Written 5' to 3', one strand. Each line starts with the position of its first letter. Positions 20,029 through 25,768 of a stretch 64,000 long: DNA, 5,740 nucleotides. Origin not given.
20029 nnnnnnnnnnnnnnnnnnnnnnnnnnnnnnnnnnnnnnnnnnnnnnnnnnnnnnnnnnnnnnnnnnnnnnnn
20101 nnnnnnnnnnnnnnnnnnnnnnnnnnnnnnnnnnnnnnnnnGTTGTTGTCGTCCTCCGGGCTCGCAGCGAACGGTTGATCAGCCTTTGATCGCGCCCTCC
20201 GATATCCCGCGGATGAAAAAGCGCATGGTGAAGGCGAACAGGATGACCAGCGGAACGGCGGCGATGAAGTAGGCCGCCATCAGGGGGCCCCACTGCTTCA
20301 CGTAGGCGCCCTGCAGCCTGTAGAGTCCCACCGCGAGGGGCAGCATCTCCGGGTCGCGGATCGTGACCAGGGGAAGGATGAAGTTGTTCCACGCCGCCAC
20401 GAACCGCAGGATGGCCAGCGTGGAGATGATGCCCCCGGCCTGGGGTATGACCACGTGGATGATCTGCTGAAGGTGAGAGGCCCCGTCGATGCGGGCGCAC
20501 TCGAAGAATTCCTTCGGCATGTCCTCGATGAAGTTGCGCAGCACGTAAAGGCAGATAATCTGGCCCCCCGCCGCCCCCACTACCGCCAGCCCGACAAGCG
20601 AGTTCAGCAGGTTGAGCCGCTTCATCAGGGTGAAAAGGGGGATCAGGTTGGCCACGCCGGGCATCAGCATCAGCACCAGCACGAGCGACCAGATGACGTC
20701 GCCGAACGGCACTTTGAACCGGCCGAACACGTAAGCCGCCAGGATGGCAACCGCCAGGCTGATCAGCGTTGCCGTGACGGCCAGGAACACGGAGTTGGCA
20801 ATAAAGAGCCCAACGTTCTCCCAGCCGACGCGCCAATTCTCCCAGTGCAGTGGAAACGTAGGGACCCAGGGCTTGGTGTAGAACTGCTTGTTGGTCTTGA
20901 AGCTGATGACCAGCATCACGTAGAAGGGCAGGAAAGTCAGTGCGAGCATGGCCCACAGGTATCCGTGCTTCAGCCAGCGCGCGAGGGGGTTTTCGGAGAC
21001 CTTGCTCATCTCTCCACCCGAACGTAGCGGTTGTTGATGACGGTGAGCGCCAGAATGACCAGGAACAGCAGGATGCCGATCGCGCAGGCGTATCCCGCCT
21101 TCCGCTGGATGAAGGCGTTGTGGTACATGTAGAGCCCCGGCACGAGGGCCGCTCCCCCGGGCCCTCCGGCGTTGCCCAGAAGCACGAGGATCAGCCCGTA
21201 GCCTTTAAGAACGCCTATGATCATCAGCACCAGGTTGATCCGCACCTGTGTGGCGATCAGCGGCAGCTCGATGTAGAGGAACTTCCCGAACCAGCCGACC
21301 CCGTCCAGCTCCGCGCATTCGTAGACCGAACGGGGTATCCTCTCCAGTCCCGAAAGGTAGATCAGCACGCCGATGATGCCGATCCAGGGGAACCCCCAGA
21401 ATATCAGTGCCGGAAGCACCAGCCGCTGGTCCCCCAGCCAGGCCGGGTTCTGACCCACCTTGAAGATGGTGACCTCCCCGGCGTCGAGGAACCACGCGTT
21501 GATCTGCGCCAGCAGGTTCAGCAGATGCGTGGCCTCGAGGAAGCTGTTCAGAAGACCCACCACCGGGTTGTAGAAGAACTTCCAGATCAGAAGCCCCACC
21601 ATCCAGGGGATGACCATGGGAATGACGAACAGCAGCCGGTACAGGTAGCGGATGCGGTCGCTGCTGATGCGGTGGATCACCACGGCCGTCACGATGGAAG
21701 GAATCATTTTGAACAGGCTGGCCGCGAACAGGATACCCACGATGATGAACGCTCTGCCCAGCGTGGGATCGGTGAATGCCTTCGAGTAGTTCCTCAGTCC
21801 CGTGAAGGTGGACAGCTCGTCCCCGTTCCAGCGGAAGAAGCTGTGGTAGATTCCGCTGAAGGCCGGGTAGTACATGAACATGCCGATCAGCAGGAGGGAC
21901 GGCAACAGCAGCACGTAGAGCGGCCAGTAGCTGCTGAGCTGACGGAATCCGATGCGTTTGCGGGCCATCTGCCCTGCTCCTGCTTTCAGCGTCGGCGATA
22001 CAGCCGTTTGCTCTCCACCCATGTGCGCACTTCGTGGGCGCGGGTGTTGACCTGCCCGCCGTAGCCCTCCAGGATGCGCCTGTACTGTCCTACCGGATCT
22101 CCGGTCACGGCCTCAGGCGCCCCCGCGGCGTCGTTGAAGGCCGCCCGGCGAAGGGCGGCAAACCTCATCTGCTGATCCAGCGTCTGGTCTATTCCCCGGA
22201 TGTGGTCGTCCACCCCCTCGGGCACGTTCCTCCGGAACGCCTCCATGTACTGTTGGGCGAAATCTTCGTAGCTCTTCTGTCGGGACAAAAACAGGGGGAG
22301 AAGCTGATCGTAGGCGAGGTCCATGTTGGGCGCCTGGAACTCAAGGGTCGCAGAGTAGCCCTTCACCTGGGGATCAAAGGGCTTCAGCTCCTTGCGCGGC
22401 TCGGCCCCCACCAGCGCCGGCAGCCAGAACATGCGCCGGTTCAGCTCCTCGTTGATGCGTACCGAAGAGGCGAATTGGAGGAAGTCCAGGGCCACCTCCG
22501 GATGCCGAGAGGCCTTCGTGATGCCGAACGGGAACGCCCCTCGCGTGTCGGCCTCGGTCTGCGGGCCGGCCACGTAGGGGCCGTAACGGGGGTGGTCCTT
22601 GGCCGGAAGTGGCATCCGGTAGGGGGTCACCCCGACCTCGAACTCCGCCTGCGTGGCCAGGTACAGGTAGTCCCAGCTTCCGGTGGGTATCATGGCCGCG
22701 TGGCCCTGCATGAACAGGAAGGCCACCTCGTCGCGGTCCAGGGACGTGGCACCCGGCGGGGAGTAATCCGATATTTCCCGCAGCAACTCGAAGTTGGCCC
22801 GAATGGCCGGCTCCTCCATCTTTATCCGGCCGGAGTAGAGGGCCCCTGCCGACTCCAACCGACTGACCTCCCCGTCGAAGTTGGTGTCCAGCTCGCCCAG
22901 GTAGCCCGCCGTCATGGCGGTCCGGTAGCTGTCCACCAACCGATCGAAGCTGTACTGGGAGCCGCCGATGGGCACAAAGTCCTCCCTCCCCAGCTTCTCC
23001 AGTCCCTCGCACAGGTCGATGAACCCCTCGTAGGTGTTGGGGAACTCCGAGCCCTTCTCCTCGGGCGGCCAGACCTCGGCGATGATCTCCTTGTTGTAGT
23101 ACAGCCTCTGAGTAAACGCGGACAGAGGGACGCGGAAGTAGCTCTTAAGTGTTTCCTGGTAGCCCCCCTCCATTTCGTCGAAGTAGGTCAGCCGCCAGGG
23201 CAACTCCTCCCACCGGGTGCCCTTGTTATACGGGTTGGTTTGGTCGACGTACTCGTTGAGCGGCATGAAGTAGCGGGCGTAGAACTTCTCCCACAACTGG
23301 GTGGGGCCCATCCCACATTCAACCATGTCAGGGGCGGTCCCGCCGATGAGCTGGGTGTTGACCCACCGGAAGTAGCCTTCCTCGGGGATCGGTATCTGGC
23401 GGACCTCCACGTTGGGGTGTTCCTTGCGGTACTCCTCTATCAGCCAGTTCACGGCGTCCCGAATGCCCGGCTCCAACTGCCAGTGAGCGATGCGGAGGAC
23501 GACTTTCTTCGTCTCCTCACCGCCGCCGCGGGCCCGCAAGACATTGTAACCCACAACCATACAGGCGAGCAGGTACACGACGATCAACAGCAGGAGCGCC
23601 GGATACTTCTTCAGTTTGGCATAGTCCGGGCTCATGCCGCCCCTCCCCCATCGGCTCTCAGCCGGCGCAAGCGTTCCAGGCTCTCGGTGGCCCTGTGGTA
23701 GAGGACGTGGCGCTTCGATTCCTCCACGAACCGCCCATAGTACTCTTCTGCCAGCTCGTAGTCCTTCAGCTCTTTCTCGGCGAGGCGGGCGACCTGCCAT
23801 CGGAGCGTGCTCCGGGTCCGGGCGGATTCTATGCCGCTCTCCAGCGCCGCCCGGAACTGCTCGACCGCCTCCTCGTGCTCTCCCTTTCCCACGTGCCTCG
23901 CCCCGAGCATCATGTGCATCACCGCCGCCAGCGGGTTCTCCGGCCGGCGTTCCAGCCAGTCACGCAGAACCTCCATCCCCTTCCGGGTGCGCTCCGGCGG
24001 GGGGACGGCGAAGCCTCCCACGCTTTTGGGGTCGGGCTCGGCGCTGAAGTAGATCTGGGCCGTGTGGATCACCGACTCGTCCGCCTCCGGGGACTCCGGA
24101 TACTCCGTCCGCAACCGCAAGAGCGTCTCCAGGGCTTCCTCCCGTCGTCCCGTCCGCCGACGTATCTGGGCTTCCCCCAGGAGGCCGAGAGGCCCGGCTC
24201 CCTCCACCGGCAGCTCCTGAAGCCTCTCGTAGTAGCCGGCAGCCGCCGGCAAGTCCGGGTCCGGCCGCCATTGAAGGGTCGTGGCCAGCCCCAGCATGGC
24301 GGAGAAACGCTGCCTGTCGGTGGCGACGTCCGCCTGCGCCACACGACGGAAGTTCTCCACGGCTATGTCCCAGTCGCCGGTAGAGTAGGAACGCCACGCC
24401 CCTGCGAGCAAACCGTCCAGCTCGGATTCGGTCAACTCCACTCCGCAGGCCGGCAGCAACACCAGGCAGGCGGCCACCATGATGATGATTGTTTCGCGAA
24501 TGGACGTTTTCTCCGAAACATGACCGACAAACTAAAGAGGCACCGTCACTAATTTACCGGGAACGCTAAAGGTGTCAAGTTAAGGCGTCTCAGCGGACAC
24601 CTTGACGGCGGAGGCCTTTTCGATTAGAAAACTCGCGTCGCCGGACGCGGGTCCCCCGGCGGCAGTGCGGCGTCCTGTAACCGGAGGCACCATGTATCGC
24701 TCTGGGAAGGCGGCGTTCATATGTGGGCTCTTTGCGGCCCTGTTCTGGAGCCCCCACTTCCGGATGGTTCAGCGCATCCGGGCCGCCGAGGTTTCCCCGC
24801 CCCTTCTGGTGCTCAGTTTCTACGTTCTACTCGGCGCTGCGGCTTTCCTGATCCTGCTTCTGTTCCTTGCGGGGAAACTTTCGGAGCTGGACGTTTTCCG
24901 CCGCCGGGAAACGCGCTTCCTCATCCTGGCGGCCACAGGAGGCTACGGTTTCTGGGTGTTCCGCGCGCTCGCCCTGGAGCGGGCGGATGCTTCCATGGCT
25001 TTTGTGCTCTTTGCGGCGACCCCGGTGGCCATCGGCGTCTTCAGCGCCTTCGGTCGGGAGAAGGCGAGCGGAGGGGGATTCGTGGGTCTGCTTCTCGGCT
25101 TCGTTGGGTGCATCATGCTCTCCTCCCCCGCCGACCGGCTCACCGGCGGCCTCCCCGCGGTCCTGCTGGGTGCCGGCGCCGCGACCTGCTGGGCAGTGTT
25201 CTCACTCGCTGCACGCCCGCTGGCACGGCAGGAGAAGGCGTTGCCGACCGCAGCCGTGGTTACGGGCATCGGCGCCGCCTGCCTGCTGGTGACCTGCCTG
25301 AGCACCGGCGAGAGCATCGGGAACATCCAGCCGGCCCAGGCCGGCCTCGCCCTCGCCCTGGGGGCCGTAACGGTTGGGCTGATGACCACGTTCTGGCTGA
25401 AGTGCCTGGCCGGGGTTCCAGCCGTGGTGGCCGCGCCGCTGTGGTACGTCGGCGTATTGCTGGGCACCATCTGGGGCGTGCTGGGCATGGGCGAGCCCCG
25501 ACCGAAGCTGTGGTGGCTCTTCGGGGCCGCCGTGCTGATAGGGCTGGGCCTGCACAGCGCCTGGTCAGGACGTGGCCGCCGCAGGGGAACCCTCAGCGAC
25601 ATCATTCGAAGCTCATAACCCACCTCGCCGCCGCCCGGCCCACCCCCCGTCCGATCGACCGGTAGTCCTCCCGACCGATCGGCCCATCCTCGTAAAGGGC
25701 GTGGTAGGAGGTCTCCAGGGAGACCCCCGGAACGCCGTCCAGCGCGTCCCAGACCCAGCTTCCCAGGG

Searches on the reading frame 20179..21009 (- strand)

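Call 18: search_protein_families(library=pfam, proteins=[window:20179-21009:-], max_evalue=0.0001)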
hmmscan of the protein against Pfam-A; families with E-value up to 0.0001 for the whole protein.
window:20179-21009:- (276 aa): 1 family
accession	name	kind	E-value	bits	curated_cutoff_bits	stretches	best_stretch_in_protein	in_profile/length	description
PF00528.27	BPD_transp_1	-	7.8e-15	55.5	26.4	1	89-269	2-182/184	Binding-protein-dependent transport system inner membrane component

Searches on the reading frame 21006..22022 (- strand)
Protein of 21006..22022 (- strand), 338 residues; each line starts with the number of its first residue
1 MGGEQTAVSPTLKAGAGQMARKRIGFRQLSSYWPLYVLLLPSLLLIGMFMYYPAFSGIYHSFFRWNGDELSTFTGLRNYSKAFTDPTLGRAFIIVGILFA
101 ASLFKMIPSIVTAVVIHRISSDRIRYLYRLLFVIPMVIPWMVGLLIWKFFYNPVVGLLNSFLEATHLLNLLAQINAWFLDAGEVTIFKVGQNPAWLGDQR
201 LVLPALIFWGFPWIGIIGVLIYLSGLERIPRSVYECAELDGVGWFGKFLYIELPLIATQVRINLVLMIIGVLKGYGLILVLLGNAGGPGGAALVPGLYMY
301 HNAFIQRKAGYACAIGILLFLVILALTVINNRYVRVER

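Call 18: search_protein_families(library=pfam, proteins=[window:21006-22022:-], max_evalue=0.0001)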
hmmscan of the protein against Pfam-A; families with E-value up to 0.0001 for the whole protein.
window:21006-22022:- (338 aa): 1 family
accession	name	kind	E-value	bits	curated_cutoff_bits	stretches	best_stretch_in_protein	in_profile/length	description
PF00528.27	BPD_transp_1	-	3.7e-11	43.5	26.4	1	111-330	3-175/184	Binding-protein-dependent transport system inner membrane component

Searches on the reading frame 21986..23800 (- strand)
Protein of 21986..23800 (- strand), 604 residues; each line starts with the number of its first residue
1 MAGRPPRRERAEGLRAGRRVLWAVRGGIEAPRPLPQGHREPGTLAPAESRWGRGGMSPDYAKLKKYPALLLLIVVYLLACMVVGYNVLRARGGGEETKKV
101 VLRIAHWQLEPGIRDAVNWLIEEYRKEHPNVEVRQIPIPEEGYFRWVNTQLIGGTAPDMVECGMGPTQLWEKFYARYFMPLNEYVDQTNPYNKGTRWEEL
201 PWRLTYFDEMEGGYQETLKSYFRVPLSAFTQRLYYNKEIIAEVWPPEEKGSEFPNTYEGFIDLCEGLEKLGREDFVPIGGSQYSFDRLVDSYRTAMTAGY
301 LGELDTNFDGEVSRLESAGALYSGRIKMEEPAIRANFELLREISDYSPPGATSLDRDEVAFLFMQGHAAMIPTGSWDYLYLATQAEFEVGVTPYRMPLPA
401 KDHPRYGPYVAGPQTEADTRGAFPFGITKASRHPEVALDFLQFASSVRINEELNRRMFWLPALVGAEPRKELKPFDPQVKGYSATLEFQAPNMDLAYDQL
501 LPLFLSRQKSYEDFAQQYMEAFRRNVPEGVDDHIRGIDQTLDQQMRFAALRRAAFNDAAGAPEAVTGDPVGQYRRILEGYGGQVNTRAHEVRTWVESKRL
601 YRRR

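Call 18: search_protein_families(library=pfam, proteins=[window:21986-23800:-], max_evalue=0.0001)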
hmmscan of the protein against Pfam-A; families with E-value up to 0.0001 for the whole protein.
window:21986-23800:- (604 aa): 2 families
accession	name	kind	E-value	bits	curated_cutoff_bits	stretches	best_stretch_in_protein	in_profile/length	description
PF01547.30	SBP_bac_1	-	4e-21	76.7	26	1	120-446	13-302/307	Bacterial extracellular solute-binding protein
PF13416.11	SBP_bac_8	-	9.3e-17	62.1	27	1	119-461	1-260/279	Bacterial extracellular solute-binding protein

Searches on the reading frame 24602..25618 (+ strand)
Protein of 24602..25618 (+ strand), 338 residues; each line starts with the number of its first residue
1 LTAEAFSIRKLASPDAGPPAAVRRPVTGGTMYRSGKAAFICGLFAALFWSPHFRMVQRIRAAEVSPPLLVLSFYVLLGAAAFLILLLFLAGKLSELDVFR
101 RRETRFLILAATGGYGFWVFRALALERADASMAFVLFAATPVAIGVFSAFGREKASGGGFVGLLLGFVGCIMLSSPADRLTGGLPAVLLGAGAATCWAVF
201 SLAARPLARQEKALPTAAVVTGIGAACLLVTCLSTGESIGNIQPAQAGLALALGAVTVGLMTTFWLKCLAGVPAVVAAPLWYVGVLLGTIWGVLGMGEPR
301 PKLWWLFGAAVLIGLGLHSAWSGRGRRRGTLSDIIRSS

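Call 18: search_protein_families(library=pfam, proteins=[window:24602-25618:+], max_evalue=0.0001)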
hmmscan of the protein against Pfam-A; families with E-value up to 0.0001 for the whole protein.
window:24602-25618:+ (338 aa): 1 family
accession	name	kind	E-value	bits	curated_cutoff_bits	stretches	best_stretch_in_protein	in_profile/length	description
PF00892.27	EamA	-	4.1e-19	69.7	28.2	2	39-174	4-134/135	EamA-like transporter family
